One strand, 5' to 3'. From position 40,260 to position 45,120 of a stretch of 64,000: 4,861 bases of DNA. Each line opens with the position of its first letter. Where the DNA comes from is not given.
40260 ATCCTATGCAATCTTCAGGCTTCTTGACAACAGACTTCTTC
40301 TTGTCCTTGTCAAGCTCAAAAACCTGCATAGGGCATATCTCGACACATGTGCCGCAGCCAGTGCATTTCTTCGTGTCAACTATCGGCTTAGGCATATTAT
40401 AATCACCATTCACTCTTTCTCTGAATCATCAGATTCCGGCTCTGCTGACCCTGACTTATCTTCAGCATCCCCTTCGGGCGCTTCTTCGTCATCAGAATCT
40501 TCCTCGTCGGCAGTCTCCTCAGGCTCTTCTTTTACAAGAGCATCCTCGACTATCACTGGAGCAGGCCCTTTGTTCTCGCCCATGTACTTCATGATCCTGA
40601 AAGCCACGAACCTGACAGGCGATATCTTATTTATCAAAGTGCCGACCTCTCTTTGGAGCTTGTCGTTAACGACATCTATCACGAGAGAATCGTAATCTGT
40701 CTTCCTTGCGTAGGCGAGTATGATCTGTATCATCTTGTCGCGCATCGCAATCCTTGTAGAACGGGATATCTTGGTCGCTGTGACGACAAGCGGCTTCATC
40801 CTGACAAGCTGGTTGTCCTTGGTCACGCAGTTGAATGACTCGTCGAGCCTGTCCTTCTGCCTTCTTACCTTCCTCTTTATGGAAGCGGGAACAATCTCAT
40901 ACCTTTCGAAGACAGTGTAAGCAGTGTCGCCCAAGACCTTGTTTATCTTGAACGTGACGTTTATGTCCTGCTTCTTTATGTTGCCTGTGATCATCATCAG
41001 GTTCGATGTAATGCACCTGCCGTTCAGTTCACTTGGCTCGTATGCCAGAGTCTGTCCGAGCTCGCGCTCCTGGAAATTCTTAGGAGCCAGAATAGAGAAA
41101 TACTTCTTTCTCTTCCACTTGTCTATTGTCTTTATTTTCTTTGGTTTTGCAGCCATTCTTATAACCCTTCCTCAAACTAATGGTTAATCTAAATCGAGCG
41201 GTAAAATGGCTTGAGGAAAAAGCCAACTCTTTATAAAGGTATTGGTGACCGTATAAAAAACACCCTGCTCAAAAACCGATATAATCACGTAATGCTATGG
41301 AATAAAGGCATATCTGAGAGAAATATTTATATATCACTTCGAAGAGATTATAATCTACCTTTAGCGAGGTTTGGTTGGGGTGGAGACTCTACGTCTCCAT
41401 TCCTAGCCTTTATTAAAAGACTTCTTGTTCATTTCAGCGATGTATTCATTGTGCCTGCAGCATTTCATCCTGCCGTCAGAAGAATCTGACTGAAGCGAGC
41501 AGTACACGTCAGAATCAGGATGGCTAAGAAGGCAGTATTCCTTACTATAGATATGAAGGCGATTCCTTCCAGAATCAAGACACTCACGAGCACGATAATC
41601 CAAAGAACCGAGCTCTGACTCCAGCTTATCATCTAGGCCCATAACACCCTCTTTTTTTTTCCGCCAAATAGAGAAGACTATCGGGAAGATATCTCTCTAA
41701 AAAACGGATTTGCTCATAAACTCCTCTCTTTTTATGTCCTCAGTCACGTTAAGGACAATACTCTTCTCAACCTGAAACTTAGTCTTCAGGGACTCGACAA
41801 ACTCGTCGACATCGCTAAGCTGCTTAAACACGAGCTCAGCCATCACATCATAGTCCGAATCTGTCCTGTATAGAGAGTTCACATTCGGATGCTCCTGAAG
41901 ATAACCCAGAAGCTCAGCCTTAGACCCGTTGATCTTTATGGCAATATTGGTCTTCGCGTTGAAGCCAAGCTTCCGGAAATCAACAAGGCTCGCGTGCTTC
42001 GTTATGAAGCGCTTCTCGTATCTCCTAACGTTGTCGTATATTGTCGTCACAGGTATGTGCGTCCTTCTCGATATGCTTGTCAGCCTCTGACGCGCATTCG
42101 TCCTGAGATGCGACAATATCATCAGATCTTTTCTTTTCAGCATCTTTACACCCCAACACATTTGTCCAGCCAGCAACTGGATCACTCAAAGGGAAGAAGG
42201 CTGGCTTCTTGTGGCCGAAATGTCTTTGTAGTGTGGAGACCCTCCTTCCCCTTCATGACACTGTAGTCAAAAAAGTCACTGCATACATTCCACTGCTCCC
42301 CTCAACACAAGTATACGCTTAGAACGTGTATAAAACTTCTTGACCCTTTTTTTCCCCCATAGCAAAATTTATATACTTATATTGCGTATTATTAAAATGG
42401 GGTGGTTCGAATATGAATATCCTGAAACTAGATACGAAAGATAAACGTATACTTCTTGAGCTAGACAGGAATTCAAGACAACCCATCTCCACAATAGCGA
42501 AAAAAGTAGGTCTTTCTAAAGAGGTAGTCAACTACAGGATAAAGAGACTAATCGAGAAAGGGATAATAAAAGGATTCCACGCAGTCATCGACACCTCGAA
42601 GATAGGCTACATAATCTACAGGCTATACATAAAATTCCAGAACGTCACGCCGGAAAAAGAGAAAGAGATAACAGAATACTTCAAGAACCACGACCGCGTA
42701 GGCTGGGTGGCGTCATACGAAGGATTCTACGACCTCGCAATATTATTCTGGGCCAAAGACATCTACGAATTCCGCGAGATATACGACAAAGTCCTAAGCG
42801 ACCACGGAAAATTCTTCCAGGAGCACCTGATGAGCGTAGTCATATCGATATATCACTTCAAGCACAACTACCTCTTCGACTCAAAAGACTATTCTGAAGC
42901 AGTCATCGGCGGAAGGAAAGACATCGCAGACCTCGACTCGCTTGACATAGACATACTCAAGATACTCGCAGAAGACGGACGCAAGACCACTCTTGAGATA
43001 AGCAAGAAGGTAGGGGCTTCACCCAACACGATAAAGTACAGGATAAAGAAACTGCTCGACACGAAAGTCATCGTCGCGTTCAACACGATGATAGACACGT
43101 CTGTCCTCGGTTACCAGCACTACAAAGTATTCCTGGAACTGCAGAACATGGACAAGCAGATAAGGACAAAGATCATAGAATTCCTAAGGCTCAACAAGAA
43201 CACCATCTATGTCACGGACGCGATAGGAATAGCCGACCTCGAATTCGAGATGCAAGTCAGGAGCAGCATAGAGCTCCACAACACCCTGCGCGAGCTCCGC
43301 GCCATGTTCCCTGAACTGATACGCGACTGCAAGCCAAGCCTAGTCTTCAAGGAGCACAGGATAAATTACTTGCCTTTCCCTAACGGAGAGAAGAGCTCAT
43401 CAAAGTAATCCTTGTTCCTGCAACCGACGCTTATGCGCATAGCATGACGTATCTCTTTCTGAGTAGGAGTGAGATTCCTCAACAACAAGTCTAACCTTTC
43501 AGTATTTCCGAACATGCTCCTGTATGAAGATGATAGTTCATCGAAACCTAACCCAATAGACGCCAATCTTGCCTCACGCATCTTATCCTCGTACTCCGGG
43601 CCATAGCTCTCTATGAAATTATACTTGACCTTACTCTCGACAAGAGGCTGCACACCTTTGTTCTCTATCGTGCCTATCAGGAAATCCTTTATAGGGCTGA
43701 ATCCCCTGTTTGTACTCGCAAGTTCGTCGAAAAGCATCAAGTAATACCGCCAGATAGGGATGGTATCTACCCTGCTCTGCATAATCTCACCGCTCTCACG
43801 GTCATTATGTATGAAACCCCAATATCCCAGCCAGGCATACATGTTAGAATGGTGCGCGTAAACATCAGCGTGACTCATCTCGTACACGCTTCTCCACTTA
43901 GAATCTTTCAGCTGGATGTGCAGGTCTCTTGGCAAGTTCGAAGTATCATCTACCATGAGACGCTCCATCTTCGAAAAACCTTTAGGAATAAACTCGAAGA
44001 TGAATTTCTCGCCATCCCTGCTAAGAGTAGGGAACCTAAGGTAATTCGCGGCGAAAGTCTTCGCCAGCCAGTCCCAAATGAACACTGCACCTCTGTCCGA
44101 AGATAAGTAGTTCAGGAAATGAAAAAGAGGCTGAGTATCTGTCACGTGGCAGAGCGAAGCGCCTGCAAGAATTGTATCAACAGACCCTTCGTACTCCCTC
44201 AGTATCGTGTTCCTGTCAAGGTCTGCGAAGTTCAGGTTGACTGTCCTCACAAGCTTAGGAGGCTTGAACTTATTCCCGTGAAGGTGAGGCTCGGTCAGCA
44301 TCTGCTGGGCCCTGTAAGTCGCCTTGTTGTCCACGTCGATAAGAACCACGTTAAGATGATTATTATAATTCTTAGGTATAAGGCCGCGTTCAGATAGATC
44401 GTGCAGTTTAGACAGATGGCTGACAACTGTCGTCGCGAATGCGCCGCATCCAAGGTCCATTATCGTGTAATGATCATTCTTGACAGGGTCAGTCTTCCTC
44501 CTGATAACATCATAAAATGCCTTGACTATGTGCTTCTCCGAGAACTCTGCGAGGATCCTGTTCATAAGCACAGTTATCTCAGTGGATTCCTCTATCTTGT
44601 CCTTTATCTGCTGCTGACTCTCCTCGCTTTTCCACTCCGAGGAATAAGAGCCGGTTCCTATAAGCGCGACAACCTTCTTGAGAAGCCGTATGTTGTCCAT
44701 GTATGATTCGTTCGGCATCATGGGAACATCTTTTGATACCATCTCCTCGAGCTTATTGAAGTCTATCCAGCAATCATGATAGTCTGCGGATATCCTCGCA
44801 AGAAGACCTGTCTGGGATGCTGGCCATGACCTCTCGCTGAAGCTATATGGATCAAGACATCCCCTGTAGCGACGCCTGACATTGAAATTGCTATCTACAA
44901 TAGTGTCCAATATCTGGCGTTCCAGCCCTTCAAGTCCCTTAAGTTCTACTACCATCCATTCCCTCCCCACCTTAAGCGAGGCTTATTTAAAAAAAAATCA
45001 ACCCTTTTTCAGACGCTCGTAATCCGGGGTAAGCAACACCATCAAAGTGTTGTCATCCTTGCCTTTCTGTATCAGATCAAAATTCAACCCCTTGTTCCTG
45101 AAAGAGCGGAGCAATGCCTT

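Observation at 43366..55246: Candidate undescribed system: co-directional cluster of a GGDEF-like cyclase, tandem phosphoesterase-AAA+ pair, mini-nuclease, two methyltransferase-fold giants, paired regulators and a protease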

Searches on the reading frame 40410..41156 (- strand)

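Call 41: search_protein_families(library=pfam, max_evalue=0.01, proteins=[window:40410-41156:-])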
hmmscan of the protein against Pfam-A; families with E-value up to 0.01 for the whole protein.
window:40410-41156:- (248 aa): 1 family
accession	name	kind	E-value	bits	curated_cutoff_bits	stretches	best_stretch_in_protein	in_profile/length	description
PF01015.23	Ribosomal_S3Ae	-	7.7e-43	146.7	29.3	1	6-190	2-186/191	Ribosomal S3Ae family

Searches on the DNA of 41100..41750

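Call 85: search_rna_families(source=window, start=41100, end=41750, threshold=evalue, max_evalue=1)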
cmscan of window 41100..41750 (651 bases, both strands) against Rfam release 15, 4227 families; matches with E-value up to 1: 0.
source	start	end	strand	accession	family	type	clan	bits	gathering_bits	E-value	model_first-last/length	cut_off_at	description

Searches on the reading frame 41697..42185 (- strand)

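Call 41: search_protein_families(library=pfam, max_evalue=0.01, proteins=[window:41697-42185:-])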
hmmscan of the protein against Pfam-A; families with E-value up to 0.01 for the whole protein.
window:41697-42185:- (162 aa): 5 families
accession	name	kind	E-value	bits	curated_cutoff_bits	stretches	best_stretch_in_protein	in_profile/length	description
PF01037.27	AsnC_trans_reg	-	8e-06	26.1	25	1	83-134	3-57/73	Lrp/AsnC ligand binding domain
PF13412.12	HTH_24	-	1.4e-05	25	21.9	1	17-58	2-43/48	Winged helix-turn-helix DNA-binding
PF13404.12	HTH_AsnC-type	-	0.0019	18.4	27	1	18-56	3-41/42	AsnC-type helix-turn-helix domain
PF07110.17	EthD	-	0.0037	18.8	22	1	95-134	41-80/96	EthD domain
PF17805.7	AsnC_trans_reg2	-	0.0067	17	27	0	72-152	1-86/86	AsnC-like ligand binding domain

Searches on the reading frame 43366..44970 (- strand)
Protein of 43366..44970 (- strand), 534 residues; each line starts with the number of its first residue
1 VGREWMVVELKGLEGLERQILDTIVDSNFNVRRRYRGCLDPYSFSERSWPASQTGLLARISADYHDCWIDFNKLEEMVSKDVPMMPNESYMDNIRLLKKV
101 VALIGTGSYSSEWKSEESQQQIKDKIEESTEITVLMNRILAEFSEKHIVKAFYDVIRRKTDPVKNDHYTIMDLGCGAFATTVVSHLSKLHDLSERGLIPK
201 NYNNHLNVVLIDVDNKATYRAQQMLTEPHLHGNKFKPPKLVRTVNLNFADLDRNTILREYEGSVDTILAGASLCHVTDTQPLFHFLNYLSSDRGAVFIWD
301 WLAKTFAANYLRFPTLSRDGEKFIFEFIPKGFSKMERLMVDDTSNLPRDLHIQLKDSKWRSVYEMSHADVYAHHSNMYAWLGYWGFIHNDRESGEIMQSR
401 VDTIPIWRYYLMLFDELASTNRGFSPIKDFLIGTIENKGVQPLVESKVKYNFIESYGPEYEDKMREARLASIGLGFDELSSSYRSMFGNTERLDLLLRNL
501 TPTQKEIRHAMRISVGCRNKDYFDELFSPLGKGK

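Call 4: search_protein_families(library=pfam, max_evalue=0.1, proteins=[window:43366-44970:-])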
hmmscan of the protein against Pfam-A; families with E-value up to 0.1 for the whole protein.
window:43366-44970:- (534 aa): 2 families
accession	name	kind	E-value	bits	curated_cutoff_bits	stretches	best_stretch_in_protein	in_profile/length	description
PF13489.12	Methyltransf_23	-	0.038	14.2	27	1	164-310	20-128/164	Methyltransferase domain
PF13847.12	Methyltransf_31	-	0.078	13.1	27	0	165-283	2-94/145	Methyltransferase domain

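Call 9: search_protein_families(library=padloc, max_evalue=0.01, proteins=[window:43366-44970:-])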
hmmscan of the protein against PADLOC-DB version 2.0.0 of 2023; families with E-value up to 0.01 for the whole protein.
window:43366-44970:- (534 aa): 0 families

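Call 10: search_protein_families(library=ncbifam, max_evalue=0.01, proteins=[window:43366-44970:-])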
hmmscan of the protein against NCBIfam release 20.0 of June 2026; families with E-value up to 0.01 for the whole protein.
window:43366-44970:- (534 aa): 0 families

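Call 11: search_protein_families(library=phrogs, max_evalue=0.01, proteins=[window:43366-44970:-])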
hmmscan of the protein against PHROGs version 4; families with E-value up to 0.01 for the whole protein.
window:43366-44970:- (534 aa): 0 families

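Call 38: search_solved_structures(query=A3, max_evalue=1, show_alignments=2)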
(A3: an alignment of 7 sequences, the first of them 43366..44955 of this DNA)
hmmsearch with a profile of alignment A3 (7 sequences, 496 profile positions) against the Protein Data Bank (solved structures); distinct sequences matched with E-value up to 1: 18.
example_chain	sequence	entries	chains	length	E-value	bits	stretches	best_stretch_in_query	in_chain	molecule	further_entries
1e07_A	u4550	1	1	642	0.007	18.5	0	296-341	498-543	CARCINOEMBRYONIC ANTIGEN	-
5t6b_A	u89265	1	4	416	0.009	18.2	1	241-301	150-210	Sugar 3-C-methyl transferase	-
5t64_A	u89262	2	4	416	0.0092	18.1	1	241-301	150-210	Sugar 3-C-methyl transferase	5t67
6b39_A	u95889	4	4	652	0.056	15.5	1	151-228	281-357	AprA Methyltransferase 1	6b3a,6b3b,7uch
5eg5_A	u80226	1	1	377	0.062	15.4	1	137-301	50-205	Arsenic methyltransferase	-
4kw7_A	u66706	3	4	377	0.072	15.2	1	137-301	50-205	Arsenic methyltransferase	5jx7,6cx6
4fr0_A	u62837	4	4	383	0.074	15.1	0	137-301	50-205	Arsenic methyltransferase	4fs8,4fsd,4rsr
1kp9_A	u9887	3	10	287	0.17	14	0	165-203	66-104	CYCLOPROPANE-FATTY-ACYL-PHOSPHOLIPID SYNTHASE 1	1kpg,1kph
9dg8_A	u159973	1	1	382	0.19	13.8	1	161-224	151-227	Tetrahydroprotoberberine N-methyltransferase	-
9dg7_A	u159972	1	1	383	0.19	13.8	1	161-224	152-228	Tetrahydroprotoberberine N-methyltransferase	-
8bw0_C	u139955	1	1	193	0.24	13.4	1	296-341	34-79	Carcinoembryonic antigen-related cell adhesion molecule 5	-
4j0e_A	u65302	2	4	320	0.57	12.2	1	203-273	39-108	Probable 3-hydroxyacyl-CoA dehydrogenase F54C8.1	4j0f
4e2z_A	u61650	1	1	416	0.6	12.1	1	239-304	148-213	TcaB9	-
3ndi_A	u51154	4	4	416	0.64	12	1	239-303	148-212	Methyltransferase | TcaB9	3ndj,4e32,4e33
3i9f_A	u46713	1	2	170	0.64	12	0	261-319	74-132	Putative type 11 methyltransferase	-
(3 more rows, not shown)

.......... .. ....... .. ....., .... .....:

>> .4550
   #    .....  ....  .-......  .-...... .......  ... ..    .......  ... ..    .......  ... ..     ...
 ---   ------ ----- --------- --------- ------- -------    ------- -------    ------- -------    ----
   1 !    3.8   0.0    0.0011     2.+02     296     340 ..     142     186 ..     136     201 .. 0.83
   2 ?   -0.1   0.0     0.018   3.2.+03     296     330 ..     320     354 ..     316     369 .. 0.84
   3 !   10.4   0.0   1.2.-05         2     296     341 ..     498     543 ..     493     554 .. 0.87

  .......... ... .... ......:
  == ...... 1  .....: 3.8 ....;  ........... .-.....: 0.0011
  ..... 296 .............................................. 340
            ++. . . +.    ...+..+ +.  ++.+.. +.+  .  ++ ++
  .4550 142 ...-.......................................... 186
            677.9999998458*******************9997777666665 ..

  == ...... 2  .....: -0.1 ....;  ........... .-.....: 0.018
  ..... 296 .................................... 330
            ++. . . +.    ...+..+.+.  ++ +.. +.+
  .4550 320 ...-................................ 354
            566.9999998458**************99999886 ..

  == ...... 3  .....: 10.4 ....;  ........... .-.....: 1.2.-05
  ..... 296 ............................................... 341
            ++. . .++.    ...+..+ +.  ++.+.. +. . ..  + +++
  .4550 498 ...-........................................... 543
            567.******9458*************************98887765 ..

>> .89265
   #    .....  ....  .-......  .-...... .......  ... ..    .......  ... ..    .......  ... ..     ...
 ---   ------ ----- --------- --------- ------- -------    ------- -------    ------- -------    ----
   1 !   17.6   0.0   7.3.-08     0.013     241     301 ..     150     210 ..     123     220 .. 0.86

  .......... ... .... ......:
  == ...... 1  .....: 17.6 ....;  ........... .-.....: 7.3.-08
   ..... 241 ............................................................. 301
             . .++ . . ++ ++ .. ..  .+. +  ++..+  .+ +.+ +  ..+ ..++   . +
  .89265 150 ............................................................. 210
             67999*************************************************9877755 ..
